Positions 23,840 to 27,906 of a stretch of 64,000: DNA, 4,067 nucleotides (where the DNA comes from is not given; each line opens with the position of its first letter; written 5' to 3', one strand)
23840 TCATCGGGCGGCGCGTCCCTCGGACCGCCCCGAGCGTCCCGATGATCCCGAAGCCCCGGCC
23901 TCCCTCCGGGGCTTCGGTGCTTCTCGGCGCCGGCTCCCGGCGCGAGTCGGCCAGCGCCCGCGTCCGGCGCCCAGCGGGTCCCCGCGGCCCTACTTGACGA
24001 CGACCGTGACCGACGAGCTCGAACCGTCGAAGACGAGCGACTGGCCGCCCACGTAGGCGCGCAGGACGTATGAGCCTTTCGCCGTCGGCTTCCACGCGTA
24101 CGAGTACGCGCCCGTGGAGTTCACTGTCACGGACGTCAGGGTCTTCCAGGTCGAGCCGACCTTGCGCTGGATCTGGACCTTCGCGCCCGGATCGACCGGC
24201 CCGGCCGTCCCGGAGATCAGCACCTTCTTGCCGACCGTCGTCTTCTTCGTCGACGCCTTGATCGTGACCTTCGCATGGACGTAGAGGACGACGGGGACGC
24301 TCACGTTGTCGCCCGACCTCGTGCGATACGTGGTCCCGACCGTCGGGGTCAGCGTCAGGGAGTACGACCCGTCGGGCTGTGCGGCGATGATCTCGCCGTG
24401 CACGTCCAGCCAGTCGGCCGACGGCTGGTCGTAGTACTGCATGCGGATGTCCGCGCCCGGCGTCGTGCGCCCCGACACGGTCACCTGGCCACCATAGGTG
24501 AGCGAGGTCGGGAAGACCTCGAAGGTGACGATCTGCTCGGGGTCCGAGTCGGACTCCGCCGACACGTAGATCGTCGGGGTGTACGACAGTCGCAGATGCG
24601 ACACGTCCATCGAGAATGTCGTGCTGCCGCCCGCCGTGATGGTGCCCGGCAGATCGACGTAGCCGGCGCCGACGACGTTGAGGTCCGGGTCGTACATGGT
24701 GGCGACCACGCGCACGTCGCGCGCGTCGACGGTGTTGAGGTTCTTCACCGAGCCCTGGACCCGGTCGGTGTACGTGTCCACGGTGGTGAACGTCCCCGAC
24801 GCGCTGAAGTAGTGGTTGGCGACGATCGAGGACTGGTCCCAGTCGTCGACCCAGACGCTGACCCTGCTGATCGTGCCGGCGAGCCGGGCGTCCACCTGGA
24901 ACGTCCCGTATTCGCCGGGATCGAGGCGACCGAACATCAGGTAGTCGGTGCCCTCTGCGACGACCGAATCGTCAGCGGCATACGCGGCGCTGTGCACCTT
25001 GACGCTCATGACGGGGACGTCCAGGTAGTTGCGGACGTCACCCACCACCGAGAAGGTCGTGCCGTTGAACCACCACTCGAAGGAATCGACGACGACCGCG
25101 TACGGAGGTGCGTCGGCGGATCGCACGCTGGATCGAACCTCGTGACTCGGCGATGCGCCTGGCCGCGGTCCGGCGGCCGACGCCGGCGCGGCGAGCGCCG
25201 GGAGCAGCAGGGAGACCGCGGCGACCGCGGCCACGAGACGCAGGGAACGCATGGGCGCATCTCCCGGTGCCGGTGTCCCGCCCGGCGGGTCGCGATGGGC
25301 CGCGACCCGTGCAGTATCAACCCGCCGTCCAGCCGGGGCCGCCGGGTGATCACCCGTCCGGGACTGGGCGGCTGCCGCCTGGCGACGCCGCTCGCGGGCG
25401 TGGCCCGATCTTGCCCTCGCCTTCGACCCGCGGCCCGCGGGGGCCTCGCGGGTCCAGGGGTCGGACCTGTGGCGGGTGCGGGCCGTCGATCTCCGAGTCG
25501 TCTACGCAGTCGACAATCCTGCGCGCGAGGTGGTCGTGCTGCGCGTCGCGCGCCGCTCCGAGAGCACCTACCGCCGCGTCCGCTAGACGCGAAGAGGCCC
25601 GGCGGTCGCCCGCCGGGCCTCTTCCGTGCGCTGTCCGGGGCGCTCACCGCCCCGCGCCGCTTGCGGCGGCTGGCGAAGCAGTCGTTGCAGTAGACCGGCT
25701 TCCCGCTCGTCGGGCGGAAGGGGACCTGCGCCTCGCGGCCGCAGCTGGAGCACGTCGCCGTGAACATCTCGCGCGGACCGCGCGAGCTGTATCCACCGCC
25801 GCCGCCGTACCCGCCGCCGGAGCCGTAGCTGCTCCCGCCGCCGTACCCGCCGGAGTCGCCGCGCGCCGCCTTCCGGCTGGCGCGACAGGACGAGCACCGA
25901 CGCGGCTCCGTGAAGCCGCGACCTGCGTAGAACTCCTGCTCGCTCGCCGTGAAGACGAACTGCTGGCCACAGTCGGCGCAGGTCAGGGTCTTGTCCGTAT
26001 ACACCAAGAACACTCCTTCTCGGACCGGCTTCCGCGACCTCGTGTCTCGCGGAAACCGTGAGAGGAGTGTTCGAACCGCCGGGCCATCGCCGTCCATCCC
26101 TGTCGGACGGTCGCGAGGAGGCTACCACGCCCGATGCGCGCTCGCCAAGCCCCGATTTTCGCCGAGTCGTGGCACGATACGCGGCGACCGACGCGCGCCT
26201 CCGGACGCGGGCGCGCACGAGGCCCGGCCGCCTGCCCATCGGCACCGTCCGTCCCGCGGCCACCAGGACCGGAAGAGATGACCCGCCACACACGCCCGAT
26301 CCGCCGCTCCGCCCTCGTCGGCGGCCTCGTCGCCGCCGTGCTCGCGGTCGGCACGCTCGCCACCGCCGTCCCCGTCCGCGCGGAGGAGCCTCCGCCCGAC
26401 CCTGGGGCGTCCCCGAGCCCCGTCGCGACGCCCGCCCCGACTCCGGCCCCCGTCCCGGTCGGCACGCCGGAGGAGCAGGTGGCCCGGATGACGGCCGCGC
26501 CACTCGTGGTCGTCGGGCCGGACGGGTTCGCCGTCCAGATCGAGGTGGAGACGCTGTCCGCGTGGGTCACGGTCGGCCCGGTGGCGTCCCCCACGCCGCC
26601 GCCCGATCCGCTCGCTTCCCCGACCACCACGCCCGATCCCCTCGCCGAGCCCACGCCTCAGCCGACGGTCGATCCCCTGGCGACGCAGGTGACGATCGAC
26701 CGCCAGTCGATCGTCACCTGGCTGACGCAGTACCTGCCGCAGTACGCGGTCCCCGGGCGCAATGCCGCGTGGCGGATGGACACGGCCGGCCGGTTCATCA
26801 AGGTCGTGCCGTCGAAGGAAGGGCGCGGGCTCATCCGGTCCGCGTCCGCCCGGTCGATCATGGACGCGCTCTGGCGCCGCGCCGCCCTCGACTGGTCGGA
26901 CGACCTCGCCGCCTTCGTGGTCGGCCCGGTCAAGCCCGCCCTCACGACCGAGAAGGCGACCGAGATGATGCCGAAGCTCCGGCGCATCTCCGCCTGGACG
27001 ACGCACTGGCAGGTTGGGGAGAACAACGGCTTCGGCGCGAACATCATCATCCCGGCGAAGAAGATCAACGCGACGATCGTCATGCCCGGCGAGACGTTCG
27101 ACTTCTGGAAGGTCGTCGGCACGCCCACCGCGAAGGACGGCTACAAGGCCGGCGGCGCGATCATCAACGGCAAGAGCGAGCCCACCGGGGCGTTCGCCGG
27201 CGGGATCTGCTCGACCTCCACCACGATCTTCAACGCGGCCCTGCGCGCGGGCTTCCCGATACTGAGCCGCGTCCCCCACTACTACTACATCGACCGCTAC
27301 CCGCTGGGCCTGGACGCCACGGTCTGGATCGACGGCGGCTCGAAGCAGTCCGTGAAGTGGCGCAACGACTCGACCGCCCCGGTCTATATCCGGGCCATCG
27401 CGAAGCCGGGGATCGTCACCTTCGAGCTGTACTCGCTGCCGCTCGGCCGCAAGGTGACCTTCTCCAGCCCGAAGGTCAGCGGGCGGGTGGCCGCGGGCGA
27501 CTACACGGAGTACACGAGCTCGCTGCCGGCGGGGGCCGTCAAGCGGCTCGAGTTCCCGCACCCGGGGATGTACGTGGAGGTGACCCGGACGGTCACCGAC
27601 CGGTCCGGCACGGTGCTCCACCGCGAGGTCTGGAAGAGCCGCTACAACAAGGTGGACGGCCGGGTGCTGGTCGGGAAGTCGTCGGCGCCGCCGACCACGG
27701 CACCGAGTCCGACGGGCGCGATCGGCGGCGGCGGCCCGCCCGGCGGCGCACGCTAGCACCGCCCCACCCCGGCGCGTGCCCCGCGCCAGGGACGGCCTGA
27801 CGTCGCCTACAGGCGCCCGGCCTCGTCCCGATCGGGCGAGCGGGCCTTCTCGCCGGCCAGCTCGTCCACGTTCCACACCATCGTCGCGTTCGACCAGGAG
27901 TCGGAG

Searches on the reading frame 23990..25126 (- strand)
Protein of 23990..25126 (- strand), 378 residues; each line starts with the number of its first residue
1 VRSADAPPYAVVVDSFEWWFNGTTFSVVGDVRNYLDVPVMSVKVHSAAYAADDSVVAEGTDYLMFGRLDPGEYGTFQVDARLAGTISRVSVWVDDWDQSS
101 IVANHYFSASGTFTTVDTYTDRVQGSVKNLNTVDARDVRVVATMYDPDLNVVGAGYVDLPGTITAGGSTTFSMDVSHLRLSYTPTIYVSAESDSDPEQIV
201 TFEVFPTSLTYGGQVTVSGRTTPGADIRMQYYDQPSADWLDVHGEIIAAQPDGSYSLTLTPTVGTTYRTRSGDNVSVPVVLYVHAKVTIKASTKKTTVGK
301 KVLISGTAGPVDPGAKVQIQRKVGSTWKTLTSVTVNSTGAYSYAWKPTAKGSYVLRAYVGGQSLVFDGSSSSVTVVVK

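Call 12: search_protein_families(library=pfam, proteins=[window:23990-25126:-], max_evalue=0.001)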
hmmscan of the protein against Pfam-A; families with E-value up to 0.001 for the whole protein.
window:23990-25126:- (378 aa): 1 family
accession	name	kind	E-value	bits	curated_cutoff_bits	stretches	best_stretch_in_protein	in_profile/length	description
PF16640.11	Big_3_5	-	0.0006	20.8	35.5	1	290-377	2-87/88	Bacterial Ig-like domain (group 3)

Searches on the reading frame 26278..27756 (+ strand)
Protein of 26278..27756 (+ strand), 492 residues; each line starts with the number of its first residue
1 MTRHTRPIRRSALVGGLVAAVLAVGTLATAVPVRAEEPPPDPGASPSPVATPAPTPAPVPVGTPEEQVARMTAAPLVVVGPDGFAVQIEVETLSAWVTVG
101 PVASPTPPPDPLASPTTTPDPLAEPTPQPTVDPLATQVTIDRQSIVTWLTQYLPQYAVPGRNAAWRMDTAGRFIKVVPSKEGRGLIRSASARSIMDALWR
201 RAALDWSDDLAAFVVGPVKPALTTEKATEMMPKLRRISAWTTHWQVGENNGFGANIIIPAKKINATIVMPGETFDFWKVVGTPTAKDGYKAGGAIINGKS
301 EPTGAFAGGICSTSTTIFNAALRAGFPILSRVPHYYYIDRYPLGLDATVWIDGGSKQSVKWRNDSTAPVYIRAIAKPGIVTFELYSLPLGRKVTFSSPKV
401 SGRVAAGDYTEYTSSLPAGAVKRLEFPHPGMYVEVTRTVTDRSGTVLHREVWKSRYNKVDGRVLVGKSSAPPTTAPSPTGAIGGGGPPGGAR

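Call 12: search_protein_families(library=pfam, proteins=[window:26278-27756:+], max_evalue=0.001)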
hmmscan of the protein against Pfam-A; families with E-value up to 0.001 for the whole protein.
window:26278-27756:+ (492 aa): 1 family
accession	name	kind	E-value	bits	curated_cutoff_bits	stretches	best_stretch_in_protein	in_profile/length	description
PF04294.18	VanW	-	1.1e-35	122.4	27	1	254-385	4-130/130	VanW like protein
